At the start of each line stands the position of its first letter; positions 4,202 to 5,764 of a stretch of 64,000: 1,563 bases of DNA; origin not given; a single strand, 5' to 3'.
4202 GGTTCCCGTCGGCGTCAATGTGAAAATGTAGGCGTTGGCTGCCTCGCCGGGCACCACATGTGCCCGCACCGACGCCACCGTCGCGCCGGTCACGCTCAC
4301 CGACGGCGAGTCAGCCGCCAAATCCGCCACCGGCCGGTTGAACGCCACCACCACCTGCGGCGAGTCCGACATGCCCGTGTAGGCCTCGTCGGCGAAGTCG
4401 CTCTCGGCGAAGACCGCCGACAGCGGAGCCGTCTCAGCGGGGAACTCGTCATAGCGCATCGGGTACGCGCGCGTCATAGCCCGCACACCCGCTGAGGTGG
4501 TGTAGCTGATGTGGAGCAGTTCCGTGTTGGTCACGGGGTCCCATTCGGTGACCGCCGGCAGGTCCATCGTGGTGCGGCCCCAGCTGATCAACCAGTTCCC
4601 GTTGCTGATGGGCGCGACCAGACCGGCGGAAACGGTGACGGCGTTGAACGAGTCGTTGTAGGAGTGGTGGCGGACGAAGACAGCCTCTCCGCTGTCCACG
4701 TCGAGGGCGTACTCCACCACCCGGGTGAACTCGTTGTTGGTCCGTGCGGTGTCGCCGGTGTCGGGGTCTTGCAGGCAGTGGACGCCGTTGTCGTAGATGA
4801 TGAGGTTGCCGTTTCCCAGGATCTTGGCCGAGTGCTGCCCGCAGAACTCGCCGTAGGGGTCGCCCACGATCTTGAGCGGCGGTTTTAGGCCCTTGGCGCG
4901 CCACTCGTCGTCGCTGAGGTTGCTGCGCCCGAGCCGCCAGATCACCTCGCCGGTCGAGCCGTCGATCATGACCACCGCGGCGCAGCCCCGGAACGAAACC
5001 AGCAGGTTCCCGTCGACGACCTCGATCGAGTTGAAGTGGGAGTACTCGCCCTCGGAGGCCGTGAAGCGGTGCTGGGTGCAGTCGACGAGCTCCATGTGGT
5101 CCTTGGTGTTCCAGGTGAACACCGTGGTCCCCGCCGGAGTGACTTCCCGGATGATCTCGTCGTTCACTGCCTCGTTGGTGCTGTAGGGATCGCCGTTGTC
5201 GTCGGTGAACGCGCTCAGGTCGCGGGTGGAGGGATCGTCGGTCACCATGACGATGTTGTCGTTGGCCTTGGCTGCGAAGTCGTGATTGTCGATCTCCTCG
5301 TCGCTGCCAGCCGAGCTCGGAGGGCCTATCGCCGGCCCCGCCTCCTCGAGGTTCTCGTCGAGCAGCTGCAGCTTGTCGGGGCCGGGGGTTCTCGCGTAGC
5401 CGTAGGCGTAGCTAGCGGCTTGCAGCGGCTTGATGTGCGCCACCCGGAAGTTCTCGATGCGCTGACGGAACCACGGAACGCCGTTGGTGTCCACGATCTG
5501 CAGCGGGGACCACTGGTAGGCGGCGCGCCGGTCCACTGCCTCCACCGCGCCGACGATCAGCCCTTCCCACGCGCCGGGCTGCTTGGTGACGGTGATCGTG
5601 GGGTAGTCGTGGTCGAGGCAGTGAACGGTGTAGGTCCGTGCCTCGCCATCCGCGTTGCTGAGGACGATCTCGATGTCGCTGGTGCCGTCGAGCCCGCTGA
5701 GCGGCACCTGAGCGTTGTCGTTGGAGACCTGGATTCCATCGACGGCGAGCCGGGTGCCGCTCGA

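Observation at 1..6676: Giant secreted adhesin-like gene missed by the ORF track, with two arylsulfotransferase-like propellers inside a Calx-beta/cadherin scaffold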

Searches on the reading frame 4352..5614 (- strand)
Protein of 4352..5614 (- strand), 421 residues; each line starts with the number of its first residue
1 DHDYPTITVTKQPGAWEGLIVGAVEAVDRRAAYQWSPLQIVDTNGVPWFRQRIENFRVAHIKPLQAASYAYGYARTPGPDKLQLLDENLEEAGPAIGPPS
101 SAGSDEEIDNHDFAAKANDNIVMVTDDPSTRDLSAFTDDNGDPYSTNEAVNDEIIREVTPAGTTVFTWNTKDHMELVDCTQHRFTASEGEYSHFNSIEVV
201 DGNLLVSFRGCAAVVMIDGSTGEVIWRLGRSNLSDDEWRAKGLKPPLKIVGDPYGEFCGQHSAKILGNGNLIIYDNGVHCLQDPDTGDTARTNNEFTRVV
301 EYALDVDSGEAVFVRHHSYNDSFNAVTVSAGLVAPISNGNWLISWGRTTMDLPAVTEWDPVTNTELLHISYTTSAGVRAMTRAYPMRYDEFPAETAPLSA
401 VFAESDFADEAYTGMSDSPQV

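Call 7: search_protein_families(library=pfam, proteins=[window:4352-5614:-], max_evalue=1)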
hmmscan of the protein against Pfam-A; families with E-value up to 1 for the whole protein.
window:4352-5614:- (421 aa): 3 families
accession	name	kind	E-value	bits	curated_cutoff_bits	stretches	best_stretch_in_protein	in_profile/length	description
PF05935.17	Arylsulfotrans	-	7.4e-21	75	24.2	1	143-374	117-366/374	Arylsulfotransferase (ASST)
PF14269.12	Arylsulfotran_2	-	1.6e-14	54.4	27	1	97-348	47-282/301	Arylsulfotransferase (ASST)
PF13360.13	PQQ_2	-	0.015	15.4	27.6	1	194-228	25-59/233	Outer membrane protein assembly factor BamB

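Call 9: search_solved_structures(query=window:4352-5614:-, max_evalue=0.01, show_alignments=2)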
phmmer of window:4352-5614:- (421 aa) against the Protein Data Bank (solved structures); distinct sequences matched with E-value up to 0.01: 2.
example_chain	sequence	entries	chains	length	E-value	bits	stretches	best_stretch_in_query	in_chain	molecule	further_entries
9kf4_A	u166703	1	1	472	2.9e-12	49.2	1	150-347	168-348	Sulfotransferase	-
9kf6_A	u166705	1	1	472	3.7e-12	48.9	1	150-347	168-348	Sulfotransferase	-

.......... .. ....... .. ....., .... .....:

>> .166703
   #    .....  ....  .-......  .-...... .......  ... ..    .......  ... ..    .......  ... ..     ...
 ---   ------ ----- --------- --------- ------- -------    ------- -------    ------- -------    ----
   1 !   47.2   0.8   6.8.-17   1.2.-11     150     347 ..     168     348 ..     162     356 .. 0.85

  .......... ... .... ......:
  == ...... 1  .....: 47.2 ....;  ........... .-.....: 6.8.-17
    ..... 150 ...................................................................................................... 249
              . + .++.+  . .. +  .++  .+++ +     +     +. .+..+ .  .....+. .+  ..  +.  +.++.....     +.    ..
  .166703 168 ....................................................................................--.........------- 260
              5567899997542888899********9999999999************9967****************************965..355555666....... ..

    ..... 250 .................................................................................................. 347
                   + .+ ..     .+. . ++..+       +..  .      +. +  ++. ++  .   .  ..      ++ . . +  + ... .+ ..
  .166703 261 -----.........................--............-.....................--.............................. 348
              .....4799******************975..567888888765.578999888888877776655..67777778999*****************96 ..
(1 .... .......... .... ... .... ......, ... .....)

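Call 23: search_solved_structures(query=A1, max_evalue=1, show_alignments=4)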
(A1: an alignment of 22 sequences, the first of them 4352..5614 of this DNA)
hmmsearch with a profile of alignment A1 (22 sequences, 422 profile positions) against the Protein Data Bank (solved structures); distinct sequences matched with E-value up to 1: 4.
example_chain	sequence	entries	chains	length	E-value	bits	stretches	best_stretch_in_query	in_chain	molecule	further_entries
9kf4_A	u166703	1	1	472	4.5e-22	81.6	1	39-343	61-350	Sulfotransferase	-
9kf6_A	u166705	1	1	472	5.1e-22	81.4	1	39-343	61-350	Sulfotransferase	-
3elq_A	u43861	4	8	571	7.5e-10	41.3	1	183-392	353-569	Arylsulfate sulfotransferase | Arylsulfate sulfotransferase AssT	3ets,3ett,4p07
4p04_A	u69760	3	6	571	3.3e-08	35.9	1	183-392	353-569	Arylsulfate sulfotransferase AssT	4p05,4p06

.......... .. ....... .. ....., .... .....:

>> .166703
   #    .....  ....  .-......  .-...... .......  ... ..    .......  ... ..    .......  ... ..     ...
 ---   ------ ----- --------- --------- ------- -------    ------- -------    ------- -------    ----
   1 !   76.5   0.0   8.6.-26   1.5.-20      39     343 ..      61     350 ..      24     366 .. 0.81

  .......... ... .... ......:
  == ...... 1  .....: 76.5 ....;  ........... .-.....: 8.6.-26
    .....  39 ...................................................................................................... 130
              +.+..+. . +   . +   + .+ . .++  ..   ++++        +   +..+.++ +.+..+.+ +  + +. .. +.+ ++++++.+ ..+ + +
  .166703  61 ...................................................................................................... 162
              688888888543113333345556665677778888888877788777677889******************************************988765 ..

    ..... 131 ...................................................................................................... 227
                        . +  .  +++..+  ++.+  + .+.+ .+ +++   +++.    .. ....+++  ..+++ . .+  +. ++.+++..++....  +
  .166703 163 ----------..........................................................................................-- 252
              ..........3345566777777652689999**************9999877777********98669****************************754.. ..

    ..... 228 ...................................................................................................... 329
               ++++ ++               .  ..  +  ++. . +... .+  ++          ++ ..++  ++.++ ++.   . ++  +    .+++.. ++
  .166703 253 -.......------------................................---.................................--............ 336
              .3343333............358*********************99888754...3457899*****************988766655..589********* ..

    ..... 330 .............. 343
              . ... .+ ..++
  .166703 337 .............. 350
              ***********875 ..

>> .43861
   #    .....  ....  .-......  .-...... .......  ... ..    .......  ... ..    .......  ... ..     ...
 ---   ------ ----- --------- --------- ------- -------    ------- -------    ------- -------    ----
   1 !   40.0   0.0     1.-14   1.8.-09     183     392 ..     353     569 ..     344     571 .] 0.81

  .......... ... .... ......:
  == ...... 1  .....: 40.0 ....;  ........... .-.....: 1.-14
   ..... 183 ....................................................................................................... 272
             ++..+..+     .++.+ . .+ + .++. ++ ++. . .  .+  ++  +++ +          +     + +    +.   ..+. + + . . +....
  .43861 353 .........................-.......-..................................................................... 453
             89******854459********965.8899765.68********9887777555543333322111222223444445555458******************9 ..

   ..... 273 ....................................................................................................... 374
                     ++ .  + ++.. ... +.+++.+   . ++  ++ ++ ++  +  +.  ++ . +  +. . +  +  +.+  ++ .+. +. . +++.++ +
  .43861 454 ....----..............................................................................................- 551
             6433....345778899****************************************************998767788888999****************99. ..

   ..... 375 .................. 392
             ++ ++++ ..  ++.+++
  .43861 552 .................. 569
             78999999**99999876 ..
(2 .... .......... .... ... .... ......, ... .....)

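Call 24: find_related_loci(query=A1, collection=genome_contigs, flank=3000)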
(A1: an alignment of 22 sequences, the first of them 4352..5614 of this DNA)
Query A1 (421 aa) in genome_contigs; peptide patterns used: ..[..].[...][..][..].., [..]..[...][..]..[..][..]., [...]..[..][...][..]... (x = any residue, [..] = any of these).
596 stretches matched a pattern (row limit reached: there are more); 468 encode a relative of the query (tblastn E <= 1e-3); the best 80 are kept; 79 distinct loci.
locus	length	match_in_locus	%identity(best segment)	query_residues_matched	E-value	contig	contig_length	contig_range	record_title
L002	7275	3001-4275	55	3-421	3e-147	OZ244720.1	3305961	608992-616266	MAG: Dehalococcoidia bacterium isolate 9e3a45bd-a01b-43fc-9133-5d91322e70de genome assembly, chromosome: 1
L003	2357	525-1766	51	3-400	2e-130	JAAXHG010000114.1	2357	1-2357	MAG: Vicinamibacteraceae bacterium isolate Plut_88883 unfiltered_Plut_88883_genomic_contig_1042984, whole genome shotgun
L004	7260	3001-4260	44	1-421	3e-106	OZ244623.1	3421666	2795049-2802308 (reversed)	MAG: Acidobacteriota bacterium isolate e726fddd-1a72-4f4e-96cd-3e6d35700dae genome assembly, chromosome: 1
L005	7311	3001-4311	44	3-421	1e-105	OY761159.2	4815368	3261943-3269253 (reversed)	MAG: Candidatus Binatia bacterium isolate a3054953-5fa8-48fb-90a5-e173aac96f7a genome assembly, chromosome: 1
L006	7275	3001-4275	44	1-421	4e-104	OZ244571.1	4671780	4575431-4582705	MAG: Candidatus Azotimanducaceae bacterium isolate 6c18b654-ed48-41b2-8997-934890c086b4 genome assembly, chromosome: 1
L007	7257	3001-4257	42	5-421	5e-103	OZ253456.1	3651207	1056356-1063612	MAG: Dehalococcoidia bacterium isolate 4ae44683-8927-4024-8904-3ea2ed4a1db5 genome assembly, chromosome: 1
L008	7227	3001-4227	43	11-421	9e-102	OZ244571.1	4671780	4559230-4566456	MAG: Candidatus Azotimanducaceae bacterium isolate 6c18b654-ed48-41b2-8997-934890c086b4 genome assembly, chromosome: 1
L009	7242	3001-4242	43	1-414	2e-100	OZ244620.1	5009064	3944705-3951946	MAG: uncultured Candidatus Binatia bacterium isolate a6e05b1d-2203-4d92-b789-b8e4a46226c9 genome assembly, chromosome: 1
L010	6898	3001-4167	44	3-391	1e-99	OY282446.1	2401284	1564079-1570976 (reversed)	MAG: Tepidiformaceae bacterium genome assembly, chromosome: 1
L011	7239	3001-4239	40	3-421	3e-99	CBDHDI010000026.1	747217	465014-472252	MAG: Dehalococcoidia bacterium isolate d0c5affc-a78a-4576-9923-169fe3940cd0 genome assembly, contig: contig_26, whole ge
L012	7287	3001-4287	41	1-421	2e-99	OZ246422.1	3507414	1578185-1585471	MAG: Tepidiformaceae bacterium isolate 363e1592-b2ce-4993-ab96-5155cae3cb33 genome assembly, chromosome: 1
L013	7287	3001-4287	41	1-421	4e-99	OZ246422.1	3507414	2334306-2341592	MAG: Tepidiformaceae bacterium isolate 363e1592-b2ce-4993-ab96-5155cae3cb33 genome assembly, chromosome: 1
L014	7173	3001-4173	41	3-391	2e-93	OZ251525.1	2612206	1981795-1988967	MAG: Tepidiformaceae bacterium isolate 9c01956a-b94f-4344-a16a-2f1c3786ae56 genome assembly, chromosome: 1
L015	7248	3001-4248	39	2-421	5e-93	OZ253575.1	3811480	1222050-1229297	MAG: Tepidiformaceae bacterium isolate 75d77762-d14d-4840-8cb0-48f4955156da genome assembly, chromosome: 1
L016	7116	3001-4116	43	3-370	8e-93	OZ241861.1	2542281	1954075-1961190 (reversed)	MAG: Tepidiformaceae bacterium isolate 7b302067-496a-422c-afad-84f6e25e9f39 genome assembly, chromosome: 1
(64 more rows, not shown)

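Call 41: predict_structure(alignment_id=A1)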
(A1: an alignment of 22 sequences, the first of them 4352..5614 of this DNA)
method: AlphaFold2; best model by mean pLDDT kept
length: 421 residues; sequences in the alignment: 22
mean_pLDDT: 86.0   pTM: 0.86
mean pLDDT of the five models: 86.0, 85.5, 84.7, 83.9, 83.7
residues with pLDDT >= 90: 233; 70-90: 135; 50-70: 23; < 50: 30
segments of 3 or more residues with pLDDT < 50: 101-105, 397-405, 407-421
pLDDT, mean of each block of 10 residues (from residue 1): 89 94 85 87 92 87 88 80 90 79 57 92 88 85 87 89 91 87 59 86 93 95 96 95 95 92 94 94 87 93 97 96 89 94 92 95 97 90 90 56 47 45 40
secondary structure, 60 per line:
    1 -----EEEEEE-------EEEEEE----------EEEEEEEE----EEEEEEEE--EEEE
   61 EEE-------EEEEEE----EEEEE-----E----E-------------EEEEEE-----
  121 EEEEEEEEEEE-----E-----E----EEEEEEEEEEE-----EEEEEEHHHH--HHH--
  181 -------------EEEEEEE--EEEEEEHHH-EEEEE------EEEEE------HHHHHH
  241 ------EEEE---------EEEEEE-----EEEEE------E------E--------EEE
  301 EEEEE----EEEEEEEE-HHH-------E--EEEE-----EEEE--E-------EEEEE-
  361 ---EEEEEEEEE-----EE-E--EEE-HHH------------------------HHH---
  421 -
elements in order: E6-11 E19-24 E35-42 E47-54 E57-63 E71-76 E81-85 E110-115 E121-131 E148-158 E164-169 H170-173 E194-200 E203-208 E213-217 E224-228 H235-240 E247-250 E260-265 E271-275 E298-305 E310-317 E332-335 E341-344 E355-359 E364-372 E384-386

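Call 43: fold_search(model_id=the predicted structure, library=pdb)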
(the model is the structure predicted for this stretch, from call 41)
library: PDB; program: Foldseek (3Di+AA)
matches with E <= 10: 1479; with E <= 0.001: 197
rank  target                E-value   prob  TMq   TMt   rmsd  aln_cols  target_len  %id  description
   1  9kf4                  3.1e-17  1.00  0.70  0.64   3.8       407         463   21  Crystal structure of Streptomyces sp. sulfotransferase Cpz4 involved in Caprazamycins Synthesis (released 2025-11-05)
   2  9kf6                  4.3e-17  1.00  0.69  0.65   3.9       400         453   20  Crystal structure of the reaction intermediate of Streptomyces sp. sulfotransferase Cpz4 involved in caprazamycins synth (released 2025-11-05)
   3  4p07_A                4.0e-13  1.00  0.64  0.49   7.4       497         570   16  Bacterial aryl sulfotransferase (ASST) soaked with human urine (released 2014-03-26)
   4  3ett_A                5.1e-13  1.00  0.64  0.49   7.3       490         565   16  Crystal structure of a bacterial arylsulfate sulfotransferase catalytic intermediate with 4-nitrophenol bound in the a (released 2008-11-25)
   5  3elq_B                6.0e-13  1.00  0.64  0.49   6.9       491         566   17  Crystal structure of a bacterial arylsulfate sulfotransferase (released 2008-11-18)
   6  3elq_A                7.3e-13  1.00  0.64  0.49   7.6       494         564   16  Crystal structure of a bacterial arylsulfate sulfotransferase (released 2008-11-18)
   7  4p05_A                8.5e-13  1.00  0.64  0.49   7.4       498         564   16  Bacterial arylsulfate sulfotransferase (ASST) H436N mutant with 4-nitrophenyl sulfate (PNS) in the active site (released 2014-03-26)
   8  4p04_A                9.9e-13  1.00  0.64  0.49   6.9       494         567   16  Apo form of bacterial arylsulfate sulfotransferase (ASST) H436N mutant with MPO in the active site (released 2014-03-26)
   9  3ets_B                1.1e-12  1.00  0.64  0.49   7.6       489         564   17  Crystal structure of a bacterial arylsulfate sulfotransferase catalytic intermediate with 4-methylumbelliferone bound  (released 2008-11-25)
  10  3ets_A                1.6e-12  1.00  0.64  0.49   7.5       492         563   16  Crystal structure of a bacterial arylsulfate sulfotransferase catalytic intermediate with 4-methylumbelliferone bound  (released 2008-11-25)
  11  4p04_B                1.9e-12  1.00  0.64  0.49   7.3       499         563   16  Apo form of bacterial arylsulfate sulfotransferase (ASST) H436N mutant with MPO in the active site (released 2014-03-26)
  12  7nyq_B                1.8e-07  1.00  0.40  0.58   6.7       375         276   10  Crystal structure of the Mei-P26 NHL domain (released 2022-05-04)
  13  7roo                  1.3e-06  1.00  0.41  0.29   9.7       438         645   10  Crystal structure of Friedel-Crafts alkylating enzyme CylK from Cylindospermum licheniforme with bromide (released 2022-03-23)
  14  8suc                  1.5e-06  1.00  0.39  0.56   6.7       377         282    9  NHL-2 NHL domain (released 2024-05-08)
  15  5jrl_A                1.8e-06  1.00  0.29  0.21  16.1       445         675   12  Crystal Structure of the Sphingopyxin I Lasso Peptide Isopeptidase SpI-IsoP (Native) (released 2016-09-14)
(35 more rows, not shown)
